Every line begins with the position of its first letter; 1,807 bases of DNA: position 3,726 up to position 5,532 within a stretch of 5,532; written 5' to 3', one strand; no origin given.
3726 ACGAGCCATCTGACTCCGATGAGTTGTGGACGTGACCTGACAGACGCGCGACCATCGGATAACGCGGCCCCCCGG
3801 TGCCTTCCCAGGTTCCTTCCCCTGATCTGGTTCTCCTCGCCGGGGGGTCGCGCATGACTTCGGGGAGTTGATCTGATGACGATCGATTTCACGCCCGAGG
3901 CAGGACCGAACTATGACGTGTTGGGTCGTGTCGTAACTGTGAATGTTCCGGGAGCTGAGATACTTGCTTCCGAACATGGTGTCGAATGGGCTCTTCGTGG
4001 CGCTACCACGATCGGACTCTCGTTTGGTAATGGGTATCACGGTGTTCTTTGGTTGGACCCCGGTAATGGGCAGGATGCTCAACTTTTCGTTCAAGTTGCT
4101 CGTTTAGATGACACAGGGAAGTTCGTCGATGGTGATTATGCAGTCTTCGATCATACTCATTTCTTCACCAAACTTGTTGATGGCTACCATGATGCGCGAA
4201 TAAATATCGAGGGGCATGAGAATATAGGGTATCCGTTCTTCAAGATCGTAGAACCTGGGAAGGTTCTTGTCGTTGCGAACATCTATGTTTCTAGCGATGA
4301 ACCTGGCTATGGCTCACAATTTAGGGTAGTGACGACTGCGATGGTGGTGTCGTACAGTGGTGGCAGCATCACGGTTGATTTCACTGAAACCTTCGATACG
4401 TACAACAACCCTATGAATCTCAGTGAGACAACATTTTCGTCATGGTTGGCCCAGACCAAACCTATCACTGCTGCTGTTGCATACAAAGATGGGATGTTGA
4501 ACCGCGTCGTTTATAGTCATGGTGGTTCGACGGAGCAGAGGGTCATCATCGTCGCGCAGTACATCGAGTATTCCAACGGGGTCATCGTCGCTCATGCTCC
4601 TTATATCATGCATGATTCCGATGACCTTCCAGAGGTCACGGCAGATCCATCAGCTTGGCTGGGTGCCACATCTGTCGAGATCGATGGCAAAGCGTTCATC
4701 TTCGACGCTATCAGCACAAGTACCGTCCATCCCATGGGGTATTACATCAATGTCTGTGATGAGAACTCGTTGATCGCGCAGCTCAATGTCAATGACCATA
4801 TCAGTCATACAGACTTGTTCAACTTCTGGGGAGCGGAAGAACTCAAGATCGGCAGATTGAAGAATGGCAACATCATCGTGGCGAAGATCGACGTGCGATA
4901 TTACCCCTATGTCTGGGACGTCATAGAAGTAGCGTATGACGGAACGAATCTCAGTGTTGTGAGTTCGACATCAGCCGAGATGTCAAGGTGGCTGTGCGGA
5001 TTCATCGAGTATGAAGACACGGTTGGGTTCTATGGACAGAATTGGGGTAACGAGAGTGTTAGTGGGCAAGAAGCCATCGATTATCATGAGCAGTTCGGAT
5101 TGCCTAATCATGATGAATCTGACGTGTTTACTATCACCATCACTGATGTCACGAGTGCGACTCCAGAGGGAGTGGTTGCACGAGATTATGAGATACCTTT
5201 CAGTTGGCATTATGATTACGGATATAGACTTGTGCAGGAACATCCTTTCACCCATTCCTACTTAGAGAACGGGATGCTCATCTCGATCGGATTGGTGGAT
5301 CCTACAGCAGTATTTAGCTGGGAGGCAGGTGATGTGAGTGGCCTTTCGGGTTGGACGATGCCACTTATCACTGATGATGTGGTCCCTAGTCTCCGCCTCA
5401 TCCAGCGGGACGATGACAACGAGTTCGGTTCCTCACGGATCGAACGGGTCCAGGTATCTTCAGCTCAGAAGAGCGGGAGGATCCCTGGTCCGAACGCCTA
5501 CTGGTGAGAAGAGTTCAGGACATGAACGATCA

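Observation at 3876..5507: Abrupt drop of about 20 GC points: a compositionally foreign 543-aa gene at the end of the tail module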

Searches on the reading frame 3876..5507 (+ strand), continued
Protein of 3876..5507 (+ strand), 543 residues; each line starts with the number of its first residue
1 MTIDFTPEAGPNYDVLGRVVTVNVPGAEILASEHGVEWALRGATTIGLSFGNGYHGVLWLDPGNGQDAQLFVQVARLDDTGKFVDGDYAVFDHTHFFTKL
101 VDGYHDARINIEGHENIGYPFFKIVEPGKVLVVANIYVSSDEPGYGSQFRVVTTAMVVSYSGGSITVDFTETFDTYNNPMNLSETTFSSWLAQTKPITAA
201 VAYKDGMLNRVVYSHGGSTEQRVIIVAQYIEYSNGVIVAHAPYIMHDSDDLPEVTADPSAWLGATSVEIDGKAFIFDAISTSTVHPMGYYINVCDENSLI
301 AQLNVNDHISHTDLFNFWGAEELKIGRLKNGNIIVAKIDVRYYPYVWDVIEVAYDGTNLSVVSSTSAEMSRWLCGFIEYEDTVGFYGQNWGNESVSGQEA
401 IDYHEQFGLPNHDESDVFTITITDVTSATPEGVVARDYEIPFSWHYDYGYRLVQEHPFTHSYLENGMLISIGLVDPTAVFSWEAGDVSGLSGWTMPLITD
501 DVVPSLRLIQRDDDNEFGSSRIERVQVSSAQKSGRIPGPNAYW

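Call 70: fold_search(model_id=the predicted structure, library=viral)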
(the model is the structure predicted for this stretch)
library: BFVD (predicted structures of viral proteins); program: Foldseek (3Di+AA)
matches with E <= 10: 782; with E <= 0.001: 48
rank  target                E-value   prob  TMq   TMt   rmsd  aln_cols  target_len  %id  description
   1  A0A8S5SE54            7.5e-08  1.00  0.40  0.47   8.6       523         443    8  Uncharacterized protein [Caudovirales sp. ctrNG92]
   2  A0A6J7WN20            3.0e-07  1.00  0.44  0.45  14.8       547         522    8  Uncharacterized protein [uncultured Caudovirales phage]
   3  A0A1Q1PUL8            3.5e-07  1.00  0.35  0.28  15.2       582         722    9  Catalytic beta propeller domain of endosialidase [Escherichia phage G_AB-2017]
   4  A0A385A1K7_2          4.0e-07  1.00  0.27  0.17  28.8       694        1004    8  (no name in the UniProt tables at hand)
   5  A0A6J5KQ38            5.2e-07  1.00  0.33  0.30  10.0       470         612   10  Uncharacterized protein [uncultured Caudovirales phage]
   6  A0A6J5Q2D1            7.0e-07  1.00  0.37  0.19  16.6       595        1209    9  Uncharacterized protein [uncultured Caudovirales phage]
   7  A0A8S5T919            7.3e-07  1.00  0.35  0.45  11.8       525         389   10  Uncharacterized protein [Siphoviridae sp. ct0Wl9]
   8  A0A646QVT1            8.5e-07  1.00  0.40  0.42   9.0       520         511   10  (no name in the UniProt tables at hand)
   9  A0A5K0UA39            1.2e-06  1.00  0.40  0.49  12.1       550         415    9  Receptor-like cell wall protein [Yasminevirus sp. GU-2018]
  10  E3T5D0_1              1.9e-06  1.00  0.40  0.30  13.2       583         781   10  DUF2341 domain-containing protein [Cafeteria roenbergensis virus (strain BV-PW1)]
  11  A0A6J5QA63            2.3e-06  1.00  0.36  0.20  14.5       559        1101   11  Uncharacterized protein [uncultured Caudovirales phage]
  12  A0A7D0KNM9            3.1e-06  1.00  0.30  0.24   7.7       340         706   10  (no name in the UniProt tables at hand)
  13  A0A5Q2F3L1            3.4e-06  1.00  0.35  0.24  16.9       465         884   13  Bacteriophage T7 tail fibre protein-like N-terminal domain-containing protein [Pectobacterium phage MA13]
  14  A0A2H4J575            4.2e-06  1.00  0.27  0.33  12.1       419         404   12  Uncharacterized protein [uncultured Caudovirales phage]
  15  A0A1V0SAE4            4.4e-06  1.00  0.33  0.25   8.7       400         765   10  Bulb-type lectin domain-containing protein [Catovirus CTV1]
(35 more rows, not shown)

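Call 79: find_encoding_contigs(protein=P0003, flank=10000)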
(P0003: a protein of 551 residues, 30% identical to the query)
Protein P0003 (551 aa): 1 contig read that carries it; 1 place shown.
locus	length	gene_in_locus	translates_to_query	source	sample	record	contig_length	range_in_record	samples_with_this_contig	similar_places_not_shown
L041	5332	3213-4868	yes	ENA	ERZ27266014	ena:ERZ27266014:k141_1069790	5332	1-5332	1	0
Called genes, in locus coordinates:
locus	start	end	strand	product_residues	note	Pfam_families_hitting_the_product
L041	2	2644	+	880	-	?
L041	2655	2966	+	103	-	-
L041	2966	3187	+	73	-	-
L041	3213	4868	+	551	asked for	-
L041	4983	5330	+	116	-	?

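Call 80: find_encoding_contigs(protein=P0010, flank=10000)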
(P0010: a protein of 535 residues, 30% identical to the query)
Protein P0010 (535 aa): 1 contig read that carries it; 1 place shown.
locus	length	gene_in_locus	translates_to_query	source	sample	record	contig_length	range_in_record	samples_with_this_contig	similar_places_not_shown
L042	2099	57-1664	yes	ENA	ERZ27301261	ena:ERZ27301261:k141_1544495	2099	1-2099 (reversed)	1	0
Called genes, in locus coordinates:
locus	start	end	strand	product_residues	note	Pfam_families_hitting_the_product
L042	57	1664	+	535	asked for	-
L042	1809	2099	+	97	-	?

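Call 90: search_protein_families(library=ncbifam, proteins=[window:3876-5504:+, P0008, P0009, P0007, P0012], max_evalue=0.01)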
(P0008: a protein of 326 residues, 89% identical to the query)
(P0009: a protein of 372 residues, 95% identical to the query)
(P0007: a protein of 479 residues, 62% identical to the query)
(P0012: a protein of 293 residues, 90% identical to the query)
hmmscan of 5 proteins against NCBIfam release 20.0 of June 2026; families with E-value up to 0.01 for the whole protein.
window:3876-5504:+ (543 aa): 0 families

P0008 (326 aa): 0 families

P0009 (372 aa): 0 families

P0007 (479 aa): 1 family
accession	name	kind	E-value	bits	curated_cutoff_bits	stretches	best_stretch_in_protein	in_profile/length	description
NF041516.1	PA2928_fam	subfamily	0.00033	20.1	70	0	280-326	293-333/376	PA2928 family protein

P0012 (293 aa): 0 families

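Call 91: search_protein_families(library=padloc, proteins=[window:3876-5504:+, P0008, P0009, P0007, P0012], max_evalue=0.01)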
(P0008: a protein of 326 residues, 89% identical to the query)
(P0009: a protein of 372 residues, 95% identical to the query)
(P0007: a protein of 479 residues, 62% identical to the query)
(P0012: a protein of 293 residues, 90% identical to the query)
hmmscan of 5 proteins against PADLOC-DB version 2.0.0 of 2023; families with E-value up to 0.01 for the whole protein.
window:3876-5504:+ (543 aa): 0 families

P0008 (326 aa): 0 families

P0009 (372 aa): 0 families

P0007 (479 aa): 0 families

P0012 (293 aa): 0 families

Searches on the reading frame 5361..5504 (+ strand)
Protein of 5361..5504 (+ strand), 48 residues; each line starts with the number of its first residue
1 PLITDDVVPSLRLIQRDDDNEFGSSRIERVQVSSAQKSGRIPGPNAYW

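Call 22: find_homologous_proteins(query=window:5373-5504:+, max_evalue=0.01)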
Query seq(44 aa): no candidate shares three 5-residue words with the query. No homologue found.
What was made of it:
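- Tried and rejected: The 44-aa tail fell below the word-index requirement (call 22).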

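Call 23: find_related_loci(query=window:5361-5504:+, collection=viral_contigs, flank=10000)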
Query seq(48 aa) (48 aa) in viral_contigs; peptide patterns used: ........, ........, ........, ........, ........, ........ (x = any residue, [..] = any of these).
44 stretches matched a pattern, but none encodes a relative of the query by tblastn (E <= 1e-3).

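Call 24: find_related_loci(query=window:5361-5504:+, collection=genome_contigs, flank=10000)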
Query seq(48 aa) (48 aa) in genome_contigs; peptide patterns used: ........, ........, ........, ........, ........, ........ (x = any residue, [..] = any of these).
599 stretches matched a pattern, but none encodes a relative of the query by tblastn (E <= 1e-3).
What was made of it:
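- Tried and rejected: The tail peptide found nothing in viral contigs or reference genomes (calls 23, 24).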

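Call 25: find_related_loci(query=window:5361-5504:+, collection=metagenome_contigs, flank=10000)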
Query seq(48 aa) (48 aa) in metagenome_contigs; peptide patterns used: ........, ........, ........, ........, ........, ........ (x = any residue, [..] = any of these).
600 stretches matched a pattern (row limit reached: there are more); 3 encode a relative of the query (tblastn E <= 1e-3); 3 distinct loci.
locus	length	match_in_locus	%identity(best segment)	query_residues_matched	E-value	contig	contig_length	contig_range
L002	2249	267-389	98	8-48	1e-25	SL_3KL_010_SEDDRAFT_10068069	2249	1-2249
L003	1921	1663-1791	88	6-48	8e-25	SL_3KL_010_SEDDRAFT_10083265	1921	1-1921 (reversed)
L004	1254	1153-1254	94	9-42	2e-18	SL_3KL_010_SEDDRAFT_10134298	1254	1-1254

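Call 40: search_protein_families(library=pfam, proteins=[L002:693-2108:+, L002:508-696:+], max_evalue=0.1)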
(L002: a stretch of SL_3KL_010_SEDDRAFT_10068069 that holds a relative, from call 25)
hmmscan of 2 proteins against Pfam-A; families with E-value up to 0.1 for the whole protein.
L002:693-2108:+ (471 aa): 1 family
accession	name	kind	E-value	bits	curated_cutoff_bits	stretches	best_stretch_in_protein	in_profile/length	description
PF22619.2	DNA_polI_exo1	-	0.049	13.9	27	1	380-437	68-125/140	DNA polymerase I, ribonuclease H-like domain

L002:508-696:+ (62 aa): 0 families

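Call 41: search_protein_families(library=phrogs, proteins=[L002:693-2108:+, L002:508-696:+], max_evalue=0.1)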
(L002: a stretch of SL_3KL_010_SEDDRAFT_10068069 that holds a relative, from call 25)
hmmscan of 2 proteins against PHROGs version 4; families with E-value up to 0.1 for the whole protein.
L002:693-2108:+ (471 aa): 3 families
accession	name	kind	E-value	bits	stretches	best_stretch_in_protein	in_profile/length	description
phrog_2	-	head and packaging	2.3e-06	27.7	1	44-467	271-616/807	terminase large subunit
phrog_7579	-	head and packaging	0.00082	19.6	1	50-262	16-228/239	terminase large subunit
phrog_9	-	head and packaging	0.00087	19.2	1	64-198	235-374/812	terminase large subunit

L002:508-696:+ (62 aa): 1 family
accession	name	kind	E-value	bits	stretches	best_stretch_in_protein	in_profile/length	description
phrog_33110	-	unknown function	0.029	15.5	1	30-56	27-51/53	-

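Call 51: search_dna_similar(query=L002:693-2105:+, collection=phages, mode=protein, max_evalue=0.001, max_rows=15)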
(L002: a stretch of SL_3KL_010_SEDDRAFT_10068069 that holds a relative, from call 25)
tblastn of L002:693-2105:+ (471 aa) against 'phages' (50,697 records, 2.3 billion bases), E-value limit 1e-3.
Records with a match: 2; places in all: 2; records where one place covers at least 80% of the query: 0.
Best place of each record, by identity: <60% 2.
By first word of the organism name: Microcystis 1; Tunturiibacter 1.
By host as written in the record: Microcystis viridis 1; Tunturiibacter empetritectus M8UP27 1.
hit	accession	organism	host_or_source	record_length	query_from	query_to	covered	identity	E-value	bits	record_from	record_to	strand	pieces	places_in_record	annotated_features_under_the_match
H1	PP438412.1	Microcystis phage Mvi-JY20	Microcystis viridis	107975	8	260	54%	21.8%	2e-9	67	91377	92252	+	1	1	hypothetical protein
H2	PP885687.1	Tunturiibacter phage Tunturi_4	Tunturiibacter empetritectus M8UP27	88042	284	442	34%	27.5%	2e-5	53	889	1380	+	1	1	terminase large subunit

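Call 58: find_related_loci(query=L002:693-2105:+, collection=viral_contigs, flank=10000)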
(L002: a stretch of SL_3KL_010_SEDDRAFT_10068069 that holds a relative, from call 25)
Query L002:693-2105:+ (471 aa) in viral_contigs; peptide patterns used: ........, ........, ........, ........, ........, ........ (x = any residue, [..] = any of these).
16 stretches matched a pattern; 12 encode a relative of the query (tblastn E <= 1e-3); 12 distinct loci.
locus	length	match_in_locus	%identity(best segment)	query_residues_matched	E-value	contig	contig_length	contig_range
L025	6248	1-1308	100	36-471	0e+0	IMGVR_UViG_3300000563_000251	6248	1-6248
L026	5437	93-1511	83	1-471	0e+0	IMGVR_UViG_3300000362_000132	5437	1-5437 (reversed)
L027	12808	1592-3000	79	1-468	0e+0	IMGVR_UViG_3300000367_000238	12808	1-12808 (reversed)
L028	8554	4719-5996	73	1-421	0e+0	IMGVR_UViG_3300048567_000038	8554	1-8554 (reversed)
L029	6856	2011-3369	62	3-456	0e+0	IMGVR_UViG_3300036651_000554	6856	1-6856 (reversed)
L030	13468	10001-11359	62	3-456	0e+0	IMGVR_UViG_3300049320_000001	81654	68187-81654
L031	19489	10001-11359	62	3-456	0e+0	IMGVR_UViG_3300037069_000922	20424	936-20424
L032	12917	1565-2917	50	3-468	4e-155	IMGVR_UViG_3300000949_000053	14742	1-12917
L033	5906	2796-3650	70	190-468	5e-138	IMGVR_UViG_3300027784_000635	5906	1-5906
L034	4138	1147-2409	52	10-443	4e-140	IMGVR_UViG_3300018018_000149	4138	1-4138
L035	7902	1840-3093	47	9-449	4e-129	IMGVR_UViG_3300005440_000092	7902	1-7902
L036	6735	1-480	100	312-471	5e-106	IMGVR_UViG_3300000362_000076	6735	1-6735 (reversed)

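Call 59: find_related_loci(query=L002:693-2105:+, collection=genome_contigs, flank=10000)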
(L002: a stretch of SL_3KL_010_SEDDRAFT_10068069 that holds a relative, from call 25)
Query L002:693-2105:+ (471 aa) in genome_contigs; peptide patterns used: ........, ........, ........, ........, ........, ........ (x = any residue, [..] = any of these).
12 stretches matched a pattern; 4 encode a relative of the query (tblastn E <= 1e-3); 4 distinct loci.
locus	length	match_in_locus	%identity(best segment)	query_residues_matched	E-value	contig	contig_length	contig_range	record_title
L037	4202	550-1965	71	3-468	0e+0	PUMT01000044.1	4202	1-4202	MAG: Bacteroidetes bacterium isolate B1Sed10_220R1 B1-Sed10-C35588, whole genome shotgun sequence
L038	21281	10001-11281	47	11-444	4e-126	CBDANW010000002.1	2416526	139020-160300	MAG: Candidatus Marinacidobacterales bacterium isolate 58ad810b-317c-4b5b-8bc8-0cee20f92245 genome assembly, contig: con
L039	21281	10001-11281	46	11-444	3e-124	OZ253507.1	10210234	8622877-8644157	MAG: Candidatus Marinacidobacterales bacterium isolate be89a19c-e000-4bee-9fbc-49585ca06e7f genome assembly, chromosome:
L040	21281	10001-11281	47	11-444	2e-123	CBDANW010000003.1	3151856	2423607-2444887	MAG: Candidatus Marinacidobacterales bacterium isolate 58ad810b-317c-4b5b-8bc8-0cee20f92245 genome assembly, contig: con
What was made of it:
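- Tried and rejected: TerL relatives lie in bacterial assemblies, so I favour a bacterial host (call 59).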

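Call 77: search_solved_structures(query=A4, max_evalue=10, show_alignments=2)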
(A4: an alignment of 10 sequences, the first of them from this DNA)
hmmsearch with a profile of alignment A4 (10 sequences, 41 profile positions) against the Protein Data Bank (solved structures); distinct sequences matched with E-value up to 10: 0.

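Call 78: search_protein_families(library=pfam, proteins=[window:5361-5504:+, L033:169-1488:+], max_evalue=10)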
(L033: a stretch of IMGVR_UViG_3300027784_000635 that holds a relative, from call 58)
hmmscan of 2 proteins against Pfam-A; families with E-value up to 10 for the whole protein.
seq(48 aa): 1 family
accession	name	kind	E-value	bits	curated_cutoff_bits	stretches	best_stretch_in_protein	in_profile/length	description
PF14480.11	DNA_pol3_a_NI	-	0.1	13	22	1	8-41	6-38/72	DNA polymerase III polC-type N-terminus I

L033:169-1488:+ (440 aa): 0 families
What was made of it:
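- Closest known: Conserved C-terminal attachment or targeting peptides on diverse passenger domains. Different: No sequence or structural similarity was shown (calls 77, 78).
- The tail matches nothing in Pfam or the PDB (calls 77, 78), and no partner has been identified. No similarity to any known capsid-binding peptide was found (calls 77, 78).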

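Call 87: search_protein_families(library=phrogs, proteins=[L025:1569-2951:+, L025:2948-5056:+, L025:5178-5513:+, L027:62-1183:+, L027:3299-4696:+, L027:4693-6690:+, L027:6687-9335:+, L027:9335-11425:+, L027:11422-12621:+], max_evalue=0.001)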
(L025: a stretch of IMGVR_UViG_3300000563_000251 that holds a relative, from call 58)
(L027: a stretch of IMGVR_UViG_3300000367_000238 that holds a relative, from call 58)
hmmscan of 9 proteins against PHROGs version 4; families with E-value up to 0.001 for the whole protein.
L025:1569-2951:+ (460 aa): 2 families
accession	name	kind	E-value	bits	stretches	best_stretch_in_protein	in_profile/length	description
phrog_113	-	head and packaging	1.8e-80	272.6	1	10-443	35-436/1272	portal protein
phrog_30239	-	unknown function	9.5e-09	35.8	1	193-295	233-341/349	-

L025:2948-5056:+ (702 aa): 0 families

L025:5178-5513:+ (111 aa): 0 families

L027:62-1183:+ (373 aa): 0 families

L027:3299-4696:+ (465 aa): 2 families
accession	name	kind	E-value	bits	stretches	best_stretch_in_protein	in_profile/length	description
phrog_113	-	head and packaging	3.7e-89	301.3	1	9-451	35-450/1272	portal protein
phrog_30239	-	unknown function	1e-08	35.7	1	176-292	217-340/349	-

L027:4693-6690:+ (665 aa): 0 families

L027:6687-9335:+ (882 aa): 13 families
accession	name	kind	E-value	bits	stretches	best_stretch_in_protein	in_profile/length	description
phrog_3517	-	head and packaging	1.2e-18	68.6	1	215-382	123-334/371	head morphogenesis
phrog_2468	-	head and packaging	2.1e-15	58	1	205-396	132-292/303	head morphogenesis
phrog_16493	-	head and packaging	4.7e-14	53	1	242-372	145-280/535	head maturation protease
phrog_2662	-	head and packaging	1.2e-13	51.6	1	267-381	597-713/717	portal protein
phrog_6577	-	unknown function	7e-12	45.5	1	270-406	131-260/1066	-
phrog_4728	-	head and packaging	9.6e-10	38.8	1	291-377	220-300/591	head morphogenesis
phrog_595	-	head and packaging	7.7e-09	36.4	1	285-392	219-313/513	head maturation protease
phrog_28652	-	unknown function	7.4e-08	32.6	1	205-391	119-315/497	-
phrog_24918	-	head and packaging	5.7e-07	30.3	1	289-380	157-245/250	head morphogenesis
phrog_115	-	head and packaging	8.4e-07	29.5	1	288-377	239-318/665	minor head protein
phrog_19443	-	head and packaging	0.00015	21.4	1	294-383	207-291/579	minor head protein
phrog_1033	-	DNA, RNA and nucleotide metabolism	0.00017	22.5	1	755-812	54-115/334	ParB-like partition protein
phrog_241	-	head and packaging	0.0003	20.9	1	337-393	239-283/679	head morphogenesis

L027:9335-11425:+ (696 aa): 6 families
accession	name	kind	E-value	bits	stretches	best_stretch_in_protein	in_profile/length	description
phrog_1530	-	other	7.7e-25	89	1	4-203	175-355/379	DNA methyltransferase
phrog_3017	-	head and packaging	2e-11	44.7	1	95-240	62-197/402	head maturation protease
phrog_33677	-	head and packaging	1e-07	32.4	1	79-203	155-270/564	head maturation protease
phrog_34096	-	head and packaging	1.8e-07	31.3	1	67-200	122-238/412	head maturation protease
phrog_15223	-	other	0.00021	22.3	1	89-195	19-112/199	protease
phrog_2263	-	head and packaging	0.0005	20.1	0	158-217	97-157/551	major head protein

L027:11422-12621:+ (399 aa): 4 families
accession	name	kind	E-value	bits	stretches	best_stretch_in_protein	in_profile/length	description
phrog_17741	-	unknown function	2.1e-16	61.2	2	244-395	245-395/397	-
phrog_13547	-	unknown function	3.4e-16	60.8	1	187-398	74-269/272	-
phrog_13975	-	unknown function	8.5e-06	27.2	1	4-63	8-64/229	-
phrog_24785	-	unknown function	6.1e-05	23.5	1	247-386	224-359/370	-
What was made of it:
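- Portal: phrog_113, E = 1.8e-80, followed by head-morphogenesis and protease genes (call 87). The gene abuts the head module (call 87).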

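Call 90: search_protein_families(library=ncbifam, proteins=[L002:508-693:+], max_evalue=0.01)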
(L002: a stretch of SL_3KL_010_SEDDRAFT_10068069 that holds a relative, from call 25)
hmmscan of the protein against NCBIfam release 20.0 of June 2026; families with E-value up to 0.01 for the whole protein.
L002:508-693:+ (62 aa): 0 families

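Call 91: search_protein_families(library=padloc, proteins=[L002:508-693:+], max_evalue=0.01)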
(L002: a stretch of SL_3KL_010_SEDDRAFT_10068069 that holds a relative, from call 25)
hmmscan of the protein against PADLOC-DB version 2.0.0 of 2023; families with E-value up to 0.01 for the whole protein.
L002:508-693:+ (62 aa): 0 families
